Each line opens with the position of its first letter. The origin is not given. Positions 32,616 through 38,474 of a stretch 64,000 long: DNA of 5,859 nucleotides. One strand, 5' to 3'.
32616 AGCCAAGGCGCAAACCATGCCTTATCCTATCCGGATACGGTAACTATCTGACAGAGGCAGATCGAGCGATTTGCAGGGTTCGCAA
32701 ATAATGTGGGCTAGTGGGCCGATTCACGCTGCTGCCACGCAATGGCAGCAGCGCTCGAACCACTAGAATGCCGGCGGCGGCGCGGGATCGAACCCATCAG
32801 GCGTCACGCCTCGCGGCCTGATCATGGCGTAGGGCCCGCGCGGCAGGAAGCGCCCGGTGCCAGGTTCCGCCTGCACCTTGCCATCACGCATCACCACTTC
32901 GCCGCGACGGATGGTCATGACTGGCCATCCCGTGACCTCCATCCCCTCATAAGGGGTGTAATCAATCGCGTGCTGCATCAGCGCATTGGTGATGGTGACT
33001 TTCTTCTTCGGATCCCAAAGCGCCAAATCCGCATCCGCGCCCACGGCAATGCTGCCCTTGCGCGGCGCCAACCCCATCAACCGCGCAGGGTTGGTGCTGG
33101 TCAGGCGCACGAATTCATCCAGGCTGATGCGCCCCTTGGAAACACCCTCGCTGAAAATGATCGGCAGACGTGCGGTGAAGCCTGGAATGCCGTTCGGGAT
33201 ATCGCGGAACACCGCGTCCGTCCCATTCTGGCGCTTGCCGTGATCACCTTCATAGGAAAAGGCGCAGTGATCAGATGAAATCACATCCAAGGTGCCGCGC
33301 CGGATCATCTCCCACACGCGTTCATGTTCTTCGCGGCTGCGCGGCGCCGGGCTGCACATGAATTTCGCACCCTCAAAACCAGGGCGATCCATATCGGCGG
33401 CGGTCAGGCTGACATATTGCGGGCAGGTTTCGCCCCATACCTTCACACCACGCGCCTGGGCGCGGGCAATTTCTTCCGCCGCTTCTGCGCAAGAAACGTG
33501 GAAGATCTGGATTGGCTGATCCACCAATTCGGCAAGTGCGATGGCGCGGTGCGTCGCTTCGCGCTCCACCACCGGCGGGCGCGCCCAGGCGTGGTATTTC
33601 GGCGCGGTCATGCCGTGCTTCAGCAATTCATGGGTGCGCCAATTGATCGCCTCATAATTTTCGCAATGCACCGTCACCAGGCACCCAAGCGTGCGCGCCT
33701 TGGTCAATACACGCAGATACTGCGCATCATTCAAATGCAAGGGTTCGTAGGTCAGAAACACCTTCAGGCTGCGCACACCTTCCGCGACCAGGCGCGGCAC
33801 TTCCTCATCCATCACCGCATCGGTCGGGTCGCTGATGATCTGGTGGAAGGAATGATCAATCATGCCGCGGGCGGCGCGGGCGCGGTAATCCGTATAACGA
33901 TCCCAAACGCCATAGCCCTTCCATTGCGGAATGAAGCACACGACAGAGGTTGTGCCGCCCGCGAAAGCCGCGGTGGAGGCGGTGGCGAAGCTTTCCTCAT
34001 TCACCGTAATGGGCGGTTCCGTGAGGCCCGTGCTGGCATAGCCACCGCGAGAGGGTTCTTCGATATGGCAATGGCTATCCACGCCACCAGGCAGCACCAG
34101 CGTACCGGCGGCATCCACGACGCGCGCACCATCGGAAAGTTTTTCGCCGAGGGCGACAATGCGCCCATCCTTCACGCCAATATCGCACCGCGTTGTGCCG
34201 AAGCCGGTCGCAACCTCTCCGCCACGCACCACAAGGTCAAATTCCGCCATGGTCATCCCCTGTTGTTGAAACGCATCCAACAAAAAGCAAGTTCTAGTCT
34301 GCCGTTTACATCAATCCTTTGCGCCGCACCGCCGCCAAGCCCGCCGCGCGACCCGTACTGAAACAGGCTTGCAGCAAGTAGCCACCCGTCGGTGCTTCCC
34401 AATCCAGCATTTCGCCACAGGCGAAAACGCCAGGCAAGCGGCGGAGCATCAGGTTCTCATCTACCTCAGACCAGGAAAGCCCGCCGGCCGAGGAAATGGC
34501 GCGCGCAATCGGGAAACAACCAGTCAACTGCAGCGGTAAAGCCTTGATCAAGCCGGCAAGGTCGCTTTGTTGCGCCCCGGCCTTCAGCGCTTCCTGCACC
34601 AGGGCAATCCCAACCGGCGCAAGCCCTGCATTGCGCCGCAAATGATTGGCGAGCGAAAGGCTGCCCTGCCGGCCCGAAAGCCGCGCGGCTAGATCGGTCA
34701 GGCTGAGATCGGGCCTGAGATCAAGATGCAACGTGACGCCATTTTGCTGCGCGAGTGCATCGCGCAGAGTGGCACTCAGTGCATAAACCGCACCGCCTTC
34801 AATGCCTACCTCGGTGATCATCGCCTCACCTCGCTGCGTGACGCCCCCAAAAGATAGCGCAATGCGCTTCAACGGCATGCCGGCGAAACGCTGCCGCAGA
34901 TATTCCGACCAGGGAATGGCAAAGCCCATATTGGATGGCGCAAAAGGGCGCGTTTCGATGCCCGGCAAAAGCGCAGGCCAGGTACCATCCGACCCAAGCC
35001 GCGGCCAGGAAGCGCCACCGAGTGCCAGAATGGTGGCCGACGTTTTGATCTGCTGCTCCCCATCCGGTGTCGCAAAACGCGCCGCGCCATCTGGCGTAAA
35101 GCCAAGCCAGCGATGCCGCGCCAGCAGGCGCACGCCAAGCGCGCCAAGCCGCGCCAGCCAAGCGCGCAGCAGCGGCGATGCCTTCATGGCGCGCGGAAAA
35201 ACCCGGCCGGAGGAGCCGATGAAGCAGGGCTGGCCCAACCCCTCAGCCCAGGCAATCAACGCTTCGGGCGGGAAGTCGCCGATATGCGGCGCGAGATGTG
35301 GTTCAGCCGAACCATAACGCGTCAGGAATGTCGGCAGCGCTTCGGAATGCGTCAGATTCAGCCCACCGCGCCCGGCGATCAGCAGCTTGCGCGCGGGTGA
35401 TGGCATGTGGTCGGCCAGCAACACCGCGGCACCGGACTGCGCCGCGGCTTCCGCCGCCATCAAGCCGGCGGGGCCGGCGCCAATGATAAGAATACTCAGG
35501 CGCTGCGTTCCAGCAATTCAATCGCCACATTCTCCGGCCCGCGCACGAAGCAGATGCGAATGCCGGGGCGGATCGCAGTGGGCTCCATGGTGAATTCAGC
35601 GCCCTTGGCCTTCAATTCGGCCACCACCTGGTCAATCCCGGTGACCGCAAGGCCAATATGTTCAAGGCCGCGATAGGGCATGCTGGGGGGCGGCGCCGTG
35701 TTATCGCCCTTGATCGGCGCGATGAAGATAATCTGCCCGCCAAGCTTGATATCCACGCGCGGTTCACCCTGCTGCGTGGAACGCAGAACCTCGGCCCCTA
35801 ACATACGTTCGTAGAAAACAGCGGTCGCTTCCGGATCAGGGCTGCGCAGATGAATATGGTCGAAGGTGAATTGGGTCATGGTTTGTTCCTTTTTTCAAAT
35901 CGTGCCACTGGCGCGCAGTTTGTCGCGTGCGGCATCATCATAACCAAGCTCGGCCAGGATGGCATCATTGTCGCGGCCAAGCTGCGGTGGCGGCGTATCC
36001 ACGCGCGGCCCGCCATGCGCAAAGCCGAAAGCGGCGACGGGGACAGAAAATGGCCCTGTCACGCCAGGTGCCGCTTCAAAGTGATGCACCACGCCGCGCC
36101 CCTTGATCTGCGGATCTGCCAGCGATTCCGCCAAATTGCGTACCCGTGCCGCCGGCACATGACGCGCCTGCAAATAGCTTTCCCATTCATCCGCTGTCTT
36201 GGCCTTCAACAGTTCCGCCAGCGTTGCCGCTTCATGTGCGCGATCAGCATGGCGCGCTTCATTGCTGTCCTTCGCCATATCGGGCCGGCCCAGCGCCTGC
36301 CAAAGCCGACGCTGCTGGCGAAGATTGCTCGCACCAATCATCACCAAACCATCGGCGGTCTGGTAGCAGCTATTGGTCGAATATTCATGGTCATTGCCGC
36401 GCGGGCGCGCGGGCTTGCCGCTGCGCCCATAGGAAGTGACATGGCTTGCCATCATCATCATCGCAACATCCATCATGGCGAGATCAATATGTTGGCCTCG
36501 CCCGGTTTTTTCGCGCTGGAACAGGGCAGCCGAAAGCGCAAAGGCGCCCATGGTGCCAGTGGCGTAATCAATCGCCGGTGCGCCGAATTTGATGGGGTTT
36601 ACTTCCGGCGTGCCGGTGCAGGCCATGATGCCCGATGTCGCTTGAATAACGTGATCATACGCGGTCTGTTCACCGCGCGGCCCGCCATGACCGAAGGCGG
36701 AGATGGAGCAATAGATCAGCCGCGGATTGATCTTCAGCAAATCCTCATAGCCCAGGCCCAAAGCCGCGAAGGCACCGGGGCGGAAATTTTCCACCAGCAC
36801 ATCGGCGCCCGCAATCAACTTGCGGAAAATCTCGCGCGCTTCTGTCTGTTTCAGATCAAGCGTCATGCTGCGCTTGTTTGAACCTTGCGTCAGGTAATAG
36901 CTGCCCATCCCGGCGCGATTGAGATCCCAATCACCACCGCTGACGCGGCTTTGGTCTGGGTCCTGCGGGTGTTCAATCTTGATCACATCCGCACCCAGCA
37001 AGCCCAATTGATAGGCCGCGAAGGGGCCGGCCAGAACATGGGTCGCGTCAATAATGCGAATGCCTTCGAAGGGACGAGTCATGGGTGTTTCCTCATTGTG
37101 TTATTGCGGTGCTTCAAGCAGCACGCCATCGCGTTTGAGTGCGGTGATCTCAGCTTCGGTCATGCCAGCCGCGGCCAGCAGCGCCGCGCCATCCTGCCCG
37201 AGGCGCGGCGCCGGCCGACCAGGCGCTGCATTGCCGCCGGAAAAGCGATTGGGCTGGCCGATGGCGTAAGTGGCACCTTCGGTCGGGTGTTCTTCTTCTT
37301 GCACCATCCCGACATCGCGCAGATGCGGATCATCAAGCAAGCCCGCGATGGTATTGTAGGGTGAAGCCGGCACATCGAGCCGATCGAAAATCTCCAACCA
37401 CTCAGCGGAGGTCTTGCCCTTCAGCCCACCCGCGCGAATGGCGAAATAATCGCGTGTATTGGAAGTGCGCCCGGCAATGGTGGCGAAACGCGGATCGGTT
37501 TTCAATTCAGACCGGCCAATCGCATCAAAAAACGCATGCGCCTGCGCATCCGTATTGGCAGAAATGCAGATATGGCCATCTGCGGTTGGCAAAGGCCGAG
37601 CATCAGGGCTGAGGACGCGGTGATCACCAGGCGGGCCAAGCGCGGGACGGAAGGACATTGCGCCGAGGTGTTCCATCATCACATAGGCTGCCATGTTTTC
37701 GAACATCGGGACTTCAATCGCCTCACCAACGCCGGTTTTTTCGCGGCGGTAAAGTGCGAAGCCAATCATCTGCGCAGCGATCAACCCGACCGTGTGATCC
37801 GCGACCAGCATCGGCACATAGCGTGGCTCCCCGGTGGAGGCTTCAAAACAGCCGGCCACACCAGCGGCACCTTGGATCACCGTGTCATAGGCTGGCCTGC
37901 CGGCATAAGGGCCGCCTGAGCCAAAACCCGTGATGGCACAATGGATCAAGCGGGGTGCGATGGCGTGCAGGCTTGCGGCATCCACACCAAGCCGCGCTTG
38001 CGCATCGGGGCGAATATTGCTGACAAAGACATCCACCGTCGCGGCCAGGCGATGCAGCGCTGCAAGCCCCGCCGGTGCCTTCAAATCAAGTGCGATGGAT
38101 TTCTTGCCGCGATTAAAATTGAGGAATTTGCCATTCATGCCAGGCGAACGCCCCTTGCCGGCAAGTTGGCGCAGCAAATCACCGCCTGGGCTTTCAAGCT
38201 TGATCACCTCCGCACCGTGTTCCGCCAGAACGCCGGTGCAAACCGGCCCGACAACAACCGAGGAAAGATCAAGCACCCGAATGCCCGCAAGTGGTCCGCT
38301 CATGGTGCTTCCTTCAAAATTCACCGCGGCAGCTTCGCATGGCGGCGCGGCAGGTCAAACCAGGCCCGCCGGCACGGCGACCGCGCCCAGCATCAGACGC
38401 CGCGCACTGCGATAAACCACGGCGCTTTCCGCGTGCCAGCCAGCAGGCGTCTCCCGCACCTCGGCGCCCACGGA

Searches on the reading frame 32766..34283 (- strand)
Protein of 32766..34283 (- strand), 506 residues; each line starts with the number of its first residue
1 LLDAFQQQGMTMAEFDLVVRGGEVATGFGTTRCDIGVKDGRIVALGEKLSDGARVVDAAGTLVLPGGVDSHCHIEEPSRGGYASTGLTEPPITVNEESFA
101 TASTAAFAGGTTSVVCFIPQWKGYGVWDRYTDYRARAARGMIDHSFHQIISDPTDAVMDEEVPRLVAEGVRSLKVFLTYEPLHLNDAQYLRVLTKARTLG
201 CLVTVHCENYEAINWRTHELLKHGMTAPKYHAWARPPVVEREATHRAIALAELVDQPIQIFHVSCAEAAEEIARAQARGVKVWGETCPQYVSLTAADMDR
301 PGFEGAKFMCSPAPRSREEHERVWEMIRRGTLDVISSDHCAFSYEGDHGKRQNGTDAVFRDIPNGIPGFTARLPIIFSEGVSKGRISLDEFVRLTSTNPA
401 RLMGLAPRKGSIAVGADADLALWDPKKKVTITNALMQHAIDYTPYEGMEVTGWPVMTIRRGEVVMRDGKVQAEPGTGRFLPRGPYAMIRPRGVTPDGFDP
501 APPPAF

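Call 72: search_protein_families(library=pfam, proteins=[window:32766-34283:-], max_evalue=0.0001)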
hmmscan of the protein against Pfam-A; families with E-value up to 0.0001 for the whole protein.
window:32766-34283:- (506 aa): 3 families
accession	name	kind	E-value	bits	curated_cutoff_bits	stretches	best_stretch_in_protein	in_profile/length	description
PF01979.26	Amidohydro_1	-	6.7e-25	88.5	25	1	62-464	1-345/345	Amidohydrolase family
PF07969.17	Amidohydro_3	-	2.7e-18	67.1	29.7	2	383-464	404-471/472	Amidohydrolase family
PF04909.20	Amidohydro_2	-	1.4e-06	28.8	26.4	1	68-207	1-145/289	Amidohydrolase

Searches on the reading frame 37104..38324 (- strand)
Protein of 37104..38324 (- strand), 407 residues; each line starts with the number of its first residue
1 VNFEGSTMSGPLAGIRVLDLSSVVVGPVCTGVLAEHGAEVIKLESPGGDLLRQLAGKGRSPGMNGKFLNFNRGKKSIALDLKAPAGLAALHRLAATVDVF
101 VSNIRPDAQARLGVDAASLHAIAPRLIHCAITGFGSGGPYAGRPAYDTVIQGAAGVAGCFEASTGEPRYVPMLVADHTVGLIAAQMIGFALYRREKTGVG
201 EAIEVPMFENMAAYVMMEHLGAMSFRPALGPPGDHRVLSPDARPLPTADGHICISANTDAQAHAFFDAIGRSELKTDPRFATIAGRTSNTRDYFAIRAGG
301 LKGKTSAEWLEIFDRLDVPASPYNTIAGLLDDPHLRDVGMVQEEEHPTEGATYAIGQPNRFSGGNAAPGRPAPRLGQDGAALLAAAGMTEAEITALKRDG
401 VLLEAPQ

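Call 73: search_protein_families(library=pfam, proteins=[window:37104-38324:-], max_evalue=0.0001)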
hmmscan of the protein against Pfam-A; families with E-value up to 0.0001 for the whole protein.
window:37104-38324:- (407 aa): 1 family
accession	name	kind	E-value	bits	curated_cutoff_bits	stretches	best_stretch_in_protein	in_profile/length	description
PF02515.22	CoA_transf_3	-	3.5e-103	346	23.3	1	12-378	1-365/366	CoA-transferase family III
